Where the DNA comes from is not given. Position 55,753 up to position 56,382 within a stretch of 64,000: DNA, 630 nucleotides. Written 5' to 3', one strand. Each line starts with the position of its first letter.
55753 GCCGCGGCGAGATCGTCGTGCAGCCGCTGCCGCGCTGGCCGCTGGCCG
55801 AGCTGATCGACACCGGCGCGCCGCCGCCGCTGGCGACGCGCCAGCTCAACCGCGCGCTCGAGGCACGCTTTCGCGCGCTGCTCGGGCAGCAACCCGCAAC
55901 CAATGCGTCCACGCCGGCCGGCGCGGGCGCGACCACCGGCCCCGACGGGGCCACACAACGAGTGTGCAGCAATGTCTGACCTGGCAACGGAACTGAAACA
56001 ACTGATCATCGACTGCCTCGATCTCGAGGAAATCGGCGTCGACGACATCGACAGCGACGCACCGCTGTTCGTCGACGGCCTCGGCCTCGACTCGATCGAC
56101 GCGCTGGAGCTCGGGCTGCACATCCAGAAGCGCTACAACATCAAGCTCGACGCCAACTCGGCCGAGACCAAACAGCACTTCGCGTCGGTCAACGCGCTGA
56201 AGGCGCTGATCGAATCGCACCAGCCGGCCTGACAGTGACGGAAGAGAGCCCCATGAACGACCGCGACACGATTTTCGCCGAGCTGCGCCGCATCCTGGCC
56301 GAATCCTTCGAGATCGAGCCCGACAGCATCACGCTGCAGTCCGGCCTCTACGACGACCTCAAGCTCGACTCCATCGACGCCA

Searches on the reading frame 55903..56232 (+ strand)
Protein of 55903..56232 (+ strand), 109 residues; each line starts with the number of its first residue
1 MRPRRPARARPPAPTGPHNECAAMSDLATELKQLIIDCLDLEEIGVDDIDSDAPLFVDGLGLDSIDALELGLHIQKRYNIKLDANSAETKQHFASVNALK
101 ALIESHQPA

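Call 19: search_protein_families(library=ncbifam, proteins=[window:55903-56232:+], max_evalue=0.0001)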
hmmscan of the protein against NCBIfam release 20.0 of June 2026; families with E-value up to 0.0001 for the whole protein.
window:55903-56232:+ (109 aa): 9 families
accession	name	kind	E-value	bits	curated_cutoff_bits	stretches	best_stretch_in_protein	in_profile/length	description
NF006617.0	PRK09184.1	subfamily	5.1e-25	87.3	70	1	22-107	9-94/96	phosphopantetheine-binding protein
NF002151.0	PRK00982.1-5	equivalog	3.5e-08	33.4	92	1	24-93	1-66/78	acyl carrier protein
NF058660.1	cispen_ACP_AmcB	equivalog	4e-07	30.1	80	1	31-107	6-79/80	cispentacin biosynthesis acyl carrier protein AmcB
NF005480.0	PRK07081.1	equivalog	5.7e-07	29.4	72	1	29-105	3-75/83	acyl carrier protein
NF003757.0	PRK05350.1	equivalog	2.6e-06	27.5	65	1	30-86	10-62/83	acyl carrier protein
TIGR00517.1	acyl_carrier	equivalog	6.9e-06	25.9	70.45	1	28-106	5-76/77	acyl carrier protein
NF052616.1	ACP_for_OlsHI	equivalog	8e-06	26.1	130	1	46-107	22-81/83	ornithine lipid biosynthesis acyl carrier protein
NF002149.0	PRK00982.1-3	equivalog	8.4e-06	25.6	106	1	24-89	1-62/78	acyl carrier protein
NF002148.0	PRK00982.1-2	subfamily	1e-05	25.2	71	1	25-105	3-76/79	acyl carrier protein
